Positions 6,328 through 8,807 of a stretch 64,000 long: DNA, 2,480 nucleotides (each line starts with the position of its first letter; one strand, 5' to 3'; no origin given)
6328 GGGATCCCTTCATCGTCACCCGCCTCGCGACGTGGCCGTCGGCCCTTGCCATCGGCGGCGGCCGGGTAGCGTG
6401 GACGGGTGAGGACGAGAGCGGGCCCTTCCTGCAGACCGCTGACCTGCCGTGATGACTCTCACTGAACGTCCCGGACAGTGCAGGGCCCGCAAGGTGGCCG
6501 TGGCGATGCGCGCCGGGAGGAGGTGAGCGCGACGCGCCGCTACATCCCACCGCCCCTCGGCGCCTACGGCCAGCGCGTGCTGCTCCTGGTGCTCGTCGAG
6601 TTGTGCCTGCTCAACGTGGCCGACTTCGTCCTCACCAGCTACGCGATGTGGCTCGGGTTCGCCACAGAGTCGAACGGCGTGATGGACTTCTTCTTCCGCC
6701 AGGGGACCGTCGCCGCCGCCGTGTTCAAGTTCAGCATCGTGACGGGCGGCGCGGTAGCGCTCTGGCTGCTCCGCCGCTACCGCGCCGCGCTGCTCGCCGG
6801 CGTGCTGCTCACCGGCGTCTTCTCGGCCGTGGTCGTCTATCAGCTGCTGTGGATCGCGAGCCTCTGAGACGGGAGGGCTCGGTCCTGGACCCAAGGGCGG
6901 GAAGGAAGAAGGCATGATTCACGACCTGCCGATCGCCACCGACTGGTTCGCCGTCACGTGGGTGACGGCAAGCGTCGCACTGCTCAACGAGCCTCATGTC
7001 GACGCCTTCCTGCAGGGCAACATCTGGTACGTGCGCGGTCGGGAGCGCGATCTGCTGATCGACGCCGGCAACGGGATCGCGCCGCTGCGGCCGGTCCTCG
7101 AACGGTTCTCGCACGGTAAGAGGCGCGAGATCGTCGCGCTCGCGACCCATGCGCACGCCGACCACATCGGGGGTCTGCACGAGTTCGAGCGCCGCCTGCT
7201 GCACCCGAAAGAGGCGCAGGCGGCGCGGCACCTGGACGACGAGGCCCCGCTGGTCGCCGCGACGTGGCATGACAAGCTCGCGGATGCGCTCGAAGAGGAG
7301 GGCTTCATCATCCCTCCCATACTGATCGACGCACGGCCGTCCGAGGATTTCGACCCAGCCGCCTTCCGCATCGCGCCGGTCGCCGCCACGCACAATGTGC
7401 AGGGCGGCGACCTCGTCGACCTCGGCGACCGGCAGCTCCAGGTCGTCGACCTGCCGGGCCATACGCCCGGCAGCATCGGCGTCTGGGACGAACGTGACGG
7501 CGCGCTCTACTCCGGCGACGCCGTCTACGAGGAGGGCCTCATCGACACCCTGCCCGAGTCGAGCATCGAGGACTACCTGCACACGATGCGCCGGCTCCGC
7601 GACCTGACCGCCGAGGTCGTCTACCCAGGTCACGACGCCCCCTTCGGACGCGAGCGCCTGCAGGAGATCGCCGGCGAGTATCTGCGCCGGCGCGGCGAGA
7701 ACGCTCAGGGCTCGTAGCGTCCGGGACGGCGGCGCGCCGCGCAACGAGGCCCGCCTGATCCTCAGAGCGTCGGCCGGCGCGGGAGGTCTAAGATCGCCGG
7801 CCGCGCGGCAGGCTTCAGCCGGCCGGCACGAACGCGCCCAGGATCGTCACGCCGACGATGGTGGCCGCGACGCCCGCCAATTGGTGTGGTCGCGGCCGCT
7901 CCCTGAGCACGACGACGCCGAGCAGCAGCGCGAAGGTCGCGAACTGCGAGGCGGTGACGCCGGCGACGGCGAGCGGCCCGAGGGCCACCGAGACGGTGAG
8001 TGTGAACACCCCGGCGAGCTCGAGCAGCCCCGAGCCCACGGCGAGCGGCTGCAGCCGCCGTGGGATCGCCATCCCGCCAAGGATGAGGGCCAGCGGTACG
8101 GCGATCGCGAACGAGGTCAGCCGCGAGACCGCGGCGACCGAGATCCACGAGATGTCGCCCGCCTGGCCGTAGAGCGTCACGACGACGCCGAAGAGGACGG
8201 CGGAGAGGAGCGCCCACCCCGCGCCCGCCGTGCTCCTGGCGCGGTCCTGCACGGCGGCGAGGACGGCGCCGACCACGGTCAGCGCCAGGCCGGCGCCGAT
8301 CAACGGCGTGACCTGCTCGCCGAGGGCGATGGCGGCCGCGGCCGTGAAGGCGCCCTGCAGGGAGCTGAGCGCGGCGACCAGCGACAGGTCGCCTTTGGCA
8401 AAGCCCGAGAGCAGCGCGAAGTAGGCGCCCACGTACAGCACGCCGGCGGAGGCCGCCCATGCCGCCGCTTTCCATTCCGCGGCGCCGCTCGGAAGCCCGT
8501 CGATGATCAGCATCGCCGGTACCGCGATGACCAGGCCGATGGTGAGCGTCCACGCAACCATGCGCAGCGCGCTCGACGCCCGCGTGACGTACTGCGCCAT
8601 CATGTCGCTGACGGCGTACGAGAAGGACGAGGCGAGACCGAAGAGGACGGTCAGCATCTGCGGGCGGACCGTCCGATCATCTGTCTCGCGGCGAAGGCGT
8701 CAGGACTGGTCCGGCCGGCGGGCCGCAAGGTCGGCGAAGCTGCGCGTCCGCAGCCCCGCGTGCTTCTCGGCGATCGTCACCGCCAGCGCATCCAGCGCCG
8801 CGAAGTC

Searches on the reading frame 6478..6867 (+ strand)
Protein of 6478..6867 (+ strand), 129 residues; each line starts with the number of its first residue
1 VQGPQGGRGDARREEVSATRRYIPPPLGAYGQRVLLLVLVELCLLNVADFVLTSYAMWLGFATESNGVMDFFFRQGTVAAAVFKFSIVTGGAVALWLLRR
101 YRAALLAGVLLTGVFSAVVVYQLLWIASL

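Call 13: search_protein_families(library=ncbifam, max_evalue=1e-10, proteins=[window:6478-6867:+])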
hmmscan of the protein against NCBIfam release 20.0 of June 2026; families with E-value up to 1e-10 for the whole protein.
window:6478-6867:+ (129 aa): 0 families

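Call 87: search_protein_families(library=pfam, max_evalue=0.0001, proteins=[window:6478-6867:+])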
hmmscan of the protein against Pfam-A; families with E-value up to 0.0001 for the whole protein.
window:6478-6867:+ (129 aa): 1 family
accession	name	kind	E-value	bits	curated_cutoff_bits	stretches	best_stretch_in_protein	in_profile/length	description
PF18902.5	DUF5658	-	1.4e-11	45.4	25.2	1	44-123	2-82/82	Domain of unknown function (DUF5658)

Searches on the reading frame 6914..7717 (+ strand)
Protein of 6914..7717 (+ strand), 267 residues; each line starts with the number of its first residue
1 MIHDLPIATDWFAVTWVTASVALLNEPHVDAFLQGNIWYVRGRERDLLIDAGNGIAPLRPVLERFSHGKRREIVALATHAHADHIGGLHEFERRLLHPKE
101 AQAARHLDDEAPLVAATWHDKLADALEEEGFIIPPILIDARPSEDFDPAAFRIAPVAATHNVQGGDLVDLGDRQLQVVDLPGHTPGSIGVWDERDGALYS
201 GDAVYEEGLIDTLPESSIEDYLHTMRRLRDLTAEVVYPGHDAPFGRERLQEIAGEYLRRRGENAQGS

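Call 13: search_protein_families(library=ncbifam, max_evalue=1e-10, proteins=[window:6914-7717:+])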
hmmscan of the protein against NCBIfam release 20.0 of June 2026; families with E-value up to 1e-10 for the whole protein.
window:6914-7717:+ (267 aa): 4 families
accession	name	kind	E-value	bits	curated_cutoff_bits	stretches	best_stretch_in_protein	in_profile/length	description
TIGR03413.1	GSH_gloB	equivalog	1.2e-16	60.8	200.8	0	157-241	81-165/248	hydroxyacylglutathione hydrolase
TIGR04558.1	SoxH_rel_PQQ_1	hypoth_equivalog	7.6e-15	54.8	300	1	154-244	129-217/285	quinoprotein relay system zinc metallohydrolase 1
TIGR04559.1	SoxH_rel_PQQ_2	hypoth_equivalog_domain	1.3e-12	47.7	280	0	36-242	31-214/283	quinoprotein relay system zinc metallohydrolase 2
NF012229.1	bla_class_B_core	domain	4e-12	46.5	100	1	39-191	19-137/139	metallo-beta-lactamase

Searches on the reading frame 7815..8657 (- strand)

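Call 13: search_protein_families(library=ncbifam, max_evalue=1e-10, proteins=[window:7815-8657:-])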
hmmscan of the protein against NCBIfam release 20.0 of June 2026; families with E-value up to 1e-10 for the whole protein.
window:7815-8657:- (280 aa): 0 families

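Call 87: search_protein_families(library=pfam, max_evalue=0.0001, proteins=[window:7815-8657:-])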
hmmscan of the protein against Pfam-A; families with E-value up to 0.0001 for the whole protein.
window:7815-8657:- (280 aa): 1 family
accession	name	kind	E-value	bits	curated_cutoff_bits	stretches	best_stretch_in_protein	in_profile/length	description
PF00892.27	EamA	-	1e-18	68.3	28.2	2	2-134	2-133/135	EamA-like transporter family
